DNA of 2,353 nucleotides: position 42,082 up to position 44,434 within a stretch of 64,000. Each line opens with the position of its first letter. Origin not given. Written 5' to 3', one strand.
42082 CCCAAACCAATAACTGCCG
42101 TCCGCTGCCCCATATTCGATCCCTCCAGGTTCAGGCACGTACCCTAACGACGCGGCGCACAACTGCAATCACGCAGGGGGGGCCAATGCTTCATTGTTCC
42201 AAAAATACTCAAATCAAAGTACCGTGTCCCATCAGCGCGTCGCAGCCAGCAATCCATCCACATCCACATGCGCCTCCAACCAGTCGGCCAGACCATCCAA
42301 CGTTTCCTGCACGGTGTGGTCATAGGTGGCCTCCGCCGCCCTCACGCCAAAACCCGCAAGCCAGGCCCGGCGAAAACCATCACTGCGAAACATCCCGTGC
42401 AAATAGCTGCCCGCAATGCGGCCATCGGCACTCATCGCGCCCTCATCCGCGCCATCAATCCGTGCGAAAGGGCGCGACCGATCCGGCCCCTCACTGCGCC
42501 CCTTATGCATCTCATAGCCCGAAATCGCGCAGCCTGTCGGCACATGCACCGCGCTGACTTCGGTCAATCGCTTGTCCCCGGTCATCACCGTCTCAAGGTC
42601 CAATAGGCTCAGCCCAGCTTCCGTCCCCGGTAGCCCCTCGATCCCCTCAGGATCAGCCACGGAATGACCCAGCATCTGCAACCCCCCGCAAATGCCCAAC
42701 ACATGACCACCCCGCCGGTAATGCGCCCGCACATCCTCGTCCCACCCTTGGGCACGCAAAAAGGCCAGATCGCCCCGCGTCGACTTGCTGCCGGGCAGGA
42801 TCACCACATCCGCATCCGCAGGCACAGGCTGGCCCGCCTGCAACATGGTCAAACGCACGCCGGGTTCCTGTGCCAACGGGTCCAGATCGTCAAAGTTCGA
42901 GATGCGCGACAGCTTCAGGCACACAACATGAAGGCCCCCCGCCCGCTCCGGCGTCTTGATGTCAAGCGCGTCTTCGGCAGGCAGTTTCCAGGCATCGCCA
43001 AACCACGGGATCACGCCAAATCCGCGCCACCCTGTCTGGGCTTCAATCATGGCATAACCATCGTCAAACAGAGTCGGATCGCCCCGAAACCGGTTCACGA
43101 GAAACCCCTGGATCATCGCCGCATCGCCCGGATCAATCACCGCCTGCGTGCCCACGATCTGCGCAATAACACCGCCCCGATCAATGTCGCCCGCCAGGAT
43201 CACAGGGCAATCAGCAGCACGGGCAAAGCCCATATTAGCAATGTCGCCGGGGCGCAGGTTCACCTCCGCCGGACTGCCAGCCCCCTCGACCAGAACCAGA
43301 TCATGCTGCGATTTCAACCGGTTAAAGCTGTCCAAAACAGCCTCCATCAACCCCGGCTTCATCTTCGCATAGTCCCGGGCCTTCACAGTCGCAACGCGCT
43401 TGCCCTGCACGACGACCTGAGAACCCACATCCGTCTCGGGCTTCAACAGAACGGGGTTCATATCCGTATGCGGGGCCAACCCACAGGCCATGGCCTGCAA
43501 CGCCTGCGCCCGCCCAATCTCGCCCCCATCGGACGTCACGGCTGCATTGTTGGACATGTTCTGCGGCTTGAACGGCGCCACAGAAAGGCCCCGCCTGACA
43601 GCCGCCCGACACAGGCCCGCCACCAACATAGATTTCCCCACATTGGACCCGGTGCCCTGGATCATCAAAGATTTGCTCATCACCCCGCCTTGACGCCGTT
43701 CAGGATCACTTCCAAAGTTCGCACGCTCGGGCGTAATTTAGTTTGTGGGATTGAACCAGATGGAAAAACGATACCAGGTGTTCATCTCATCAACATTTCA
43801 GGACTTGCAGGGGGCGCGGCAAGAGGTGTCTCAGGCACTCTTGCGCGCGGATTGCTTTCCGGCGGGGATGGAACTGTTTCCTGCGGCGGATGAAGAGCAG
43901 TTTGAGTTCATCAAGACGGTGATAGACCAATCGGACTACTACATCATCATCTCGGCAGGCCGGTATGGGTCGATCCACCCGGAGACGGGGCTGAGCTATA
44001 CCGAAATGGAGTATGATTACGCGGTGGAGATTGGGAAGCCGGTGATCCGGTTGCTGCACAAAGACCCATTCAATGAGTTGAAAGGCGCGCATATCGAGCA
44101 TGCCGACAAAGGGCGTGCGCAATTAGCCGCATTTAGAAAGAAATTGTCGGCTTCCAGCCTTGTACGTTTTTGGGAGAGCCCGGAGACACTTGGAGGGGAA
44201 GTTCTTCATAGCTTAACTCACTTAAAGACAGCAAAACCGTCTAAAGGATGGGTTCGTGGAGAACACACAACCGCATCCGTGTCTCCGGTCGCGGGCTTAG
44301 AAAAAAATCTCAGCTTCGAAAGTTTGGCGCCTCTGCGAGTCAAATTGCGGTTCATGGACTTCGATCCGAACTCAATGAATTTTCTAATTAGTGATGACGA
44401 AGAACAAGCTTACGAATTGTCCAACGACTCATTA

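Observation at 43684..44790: Low-GC single gene with a DUF4062-type N-terminal domain inserted precisely, in antisense orientation, between cobQ and cobO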

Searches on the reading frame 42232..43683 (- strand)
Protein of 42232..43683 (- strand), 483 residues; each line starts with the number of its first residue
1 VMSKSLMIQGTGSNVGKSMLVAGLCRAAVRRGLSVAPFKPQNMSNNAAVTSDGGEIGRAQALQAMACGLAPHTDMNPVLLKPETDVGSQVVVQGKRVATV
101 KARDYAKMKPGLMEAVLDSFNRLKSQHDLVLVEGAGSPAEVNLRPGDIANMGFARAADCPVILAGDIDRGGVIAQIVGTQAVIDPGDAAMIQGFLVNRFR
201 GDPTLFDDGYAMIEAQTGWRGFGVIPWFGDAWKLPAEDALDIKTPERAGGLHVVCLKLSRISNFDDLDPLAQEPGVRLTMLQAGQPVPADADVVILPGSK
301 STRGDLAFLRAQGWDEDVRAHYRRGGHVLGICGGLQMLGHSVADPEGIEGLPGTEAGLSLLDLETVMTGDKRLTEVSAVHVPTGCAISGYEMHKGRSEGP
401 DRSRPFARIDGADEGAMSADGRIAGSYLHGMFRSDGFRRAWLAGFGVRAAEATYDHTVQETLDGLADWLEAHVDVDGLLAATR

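Call 4: search_protein_families(library=pfam, proteins=[window:42232-43683:-], max_evalue=1)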
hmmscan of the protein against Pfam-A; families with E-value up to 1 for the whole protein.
window:42232-43683:- (483 aa): 7 families
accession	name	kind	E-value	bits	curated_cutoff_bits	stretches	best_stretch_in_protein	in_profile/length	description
PF07685.20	GATase_3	-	2e-55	187.9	27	1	253-435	2-194/196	CobB/CobQ-like glutamine amidotransferase domain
PF01656.29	CbiA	-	7.6e-22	78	25.4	1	6-238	1-122/125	CobQ/CobB/MinD/ParA nucleotide binding domain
PF13500.12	AAA_26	-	1.1e-13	51.9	27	1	5-227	2-190/198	AAA domain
PF07618.16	DUF1580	-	0.022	14.8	24.4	1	363-380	33-50/57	Protein of unknown function (DUF1580)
PF01965.30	DJ-1_PfpI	-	0.12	12.6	26.6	1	288-339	59-108/165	DJ-1/PfpI family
PF03205.20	MobB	-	0.15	12.4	26.6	0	13-42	8-37/133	Molybdopterin guanine dinucleotide synthesis protein B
PF13507.12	GATase_5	-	0.26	10.8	27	1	309-340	72-105/260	CobB/CobQ-like glutamine amidotransferase domain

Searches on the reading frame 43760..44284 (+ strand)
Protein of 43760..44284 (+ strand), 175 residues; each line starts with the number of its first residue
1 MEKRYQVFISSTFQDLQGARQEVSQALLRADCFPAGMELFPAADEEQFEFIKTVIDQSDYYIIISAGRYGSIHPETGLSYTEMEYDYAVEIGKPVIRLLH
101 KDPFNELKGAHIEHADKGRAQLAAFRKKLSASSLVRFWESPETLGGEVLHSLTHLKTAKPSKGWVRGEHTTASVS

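Call 52: search_dna_similar(query=window:43760-44284:+, collection=plasmids, mode=protein, max_rows=30, rows=spread)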
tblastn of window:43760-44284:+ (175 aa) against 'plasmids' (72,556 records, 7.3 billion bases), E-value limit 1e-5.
Records with a match: 222; places in all: 231; records where one place covers at least 80% of the query: 209.
Best place of each record, by identity: <60% 222.
By first word of the organism name: Staphylococcus 201; Acinetobacter 6; Bacillus 3; Paraburkholderia 2; Vibrio 1; Paenarthrobacter 1; Sinorhizobium 1; Tenacibaculum 1; Neorhizobium 1; Salmonella 1; and 4 more.
By predicted mobility (MOB-suite, as given by PLSDB): mobilizable 205; non-mobilizable 14; conjugative 3.
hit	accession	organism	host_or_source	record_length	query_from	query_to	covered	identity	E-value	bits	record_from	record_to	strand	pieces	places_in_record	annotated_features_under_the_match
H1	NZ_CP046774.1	Vibrio alginolyticus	wound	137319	1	167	95%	55.7%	4e-50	179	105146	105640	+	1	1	DUF4062 domain-containing protein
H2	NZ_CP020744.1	Bacillus mycoides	whole organism,soil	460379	1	165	94%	40.7%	3e-27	114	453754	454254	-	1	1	DUF4062 domain-containing protein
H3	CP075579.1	Staphylococcus aureus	Homo sapiens,nares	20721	4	174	98%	34.8%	2e-23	103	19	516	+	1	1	DUF4062 domain-containing protein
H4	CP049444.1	Staphylococcus aureus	Homo sapiens,blood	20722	4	166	93%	35.9%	9e-22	98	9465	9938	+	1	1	DUF4062 domain-containing protein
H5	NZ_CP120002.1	Staphylococcus aureus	Canis lupus familiaris,cell ...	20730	4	166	93%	35.9%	1e-21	98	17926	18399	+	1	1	DUF4062 domain-containing protein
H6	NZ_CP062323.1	Staphylococcus aureus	Homo sapiens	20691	4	166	93%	35.9%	1e-21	98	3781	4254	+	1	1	DUF4062 domain-containing protein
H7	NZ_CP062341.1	Staphylococcus aureus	Homo sapiens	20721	4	166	93%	35.9%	1e-21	98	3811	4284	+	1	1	DUF4062 domain-containing protein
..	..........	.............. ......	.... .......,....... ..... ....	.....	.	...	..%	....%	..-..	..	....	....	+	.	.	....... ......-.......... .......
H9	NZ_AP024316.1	Staphylococcus aureus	Homo sapiens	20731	4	166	93%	35.9%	1e-21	98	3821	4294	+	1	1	DUF4062 domain-containing protein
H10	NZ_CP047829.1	Staphylococcus aureus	Homo sapiens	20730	4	166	93%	35.9%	1e-21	98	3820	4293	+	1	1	DUF4062 domain-containing protein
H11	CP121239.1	Staphylococcus aureus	Homo sapiens,pus fluid,pus fluid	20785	4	166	93%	35.9%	1e-21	98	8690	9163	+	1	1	DUF4062 domain-containing protein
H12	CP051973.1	Staphylococcus aureus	Homo sapiens,blood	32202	4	166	93%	35.9%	1e-21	98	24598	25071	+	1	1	DUF4062 domain-containing protein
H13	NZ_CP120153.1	Staphylococcus aureus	Canis lupus familiaris,cell ...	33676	4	166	93%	35.9%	1e-21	98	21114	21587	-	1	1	DUF4062 domain-containing protein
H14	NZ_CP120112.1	Staphylococcus aureus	Canis lupus familiaris,cell ...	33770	4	166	93%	35.9%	1e-21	98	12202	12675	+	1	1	DUF4062 domain-containing protein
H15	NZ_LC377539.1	Staphylococcus aureus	-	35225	4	166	93%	35.9%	1e-21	98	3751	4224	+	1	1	DUF4062 domain-containing protein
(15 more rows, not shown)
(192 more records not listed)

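Call 87: get_annotated_region(hit=H4, flank=1500)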
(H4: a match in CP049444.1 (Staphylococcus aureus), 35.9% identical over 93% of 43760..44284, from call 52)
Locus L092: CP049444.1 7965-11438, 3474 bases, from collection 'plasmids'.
description: Staphylococcus aureus strain pt251 plasmid pER06541.3A.2, complete sequence
organism: Staphylococcus aureus (NCBI taxid 1280)
taxonomy: Bacteria; Bacillota; Bacilli; Bacillales; Staphylococcaceae; Staphylococcus; Staphylococcus aureus
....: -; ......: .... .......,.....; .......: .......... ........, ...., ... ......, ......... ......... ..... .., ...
typing (MOB-suite, as given by PLSDB): mobilizable; replicon rep_cluster_1733,rep_cluster_2214; relaxase MOBV
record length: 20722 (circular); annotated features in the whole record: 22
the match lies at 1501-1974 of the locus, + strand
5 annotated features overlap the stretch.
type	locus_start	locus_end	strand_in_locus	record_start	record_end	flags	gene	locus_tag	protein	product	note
predicted_resistance_gene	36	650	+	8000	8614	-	cadD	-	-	cadmium resistance transporter CadD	predicted by amrfinderplus; class CADMIUM; identity 99.51%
CDS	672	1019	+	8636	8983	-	-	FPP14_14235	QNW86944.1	helix-turn-helix transcriptional regulator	-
CDS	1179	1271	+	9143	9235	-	-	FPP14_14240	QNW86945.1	type I toxin-antitoxin system Fst family toxin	-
CDS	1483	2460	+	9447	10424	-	-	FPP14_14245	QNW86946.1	DUF4062 domain-containing protein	-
CDS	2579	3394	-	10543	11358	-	-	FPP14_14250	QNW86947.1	AAA family ATPase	-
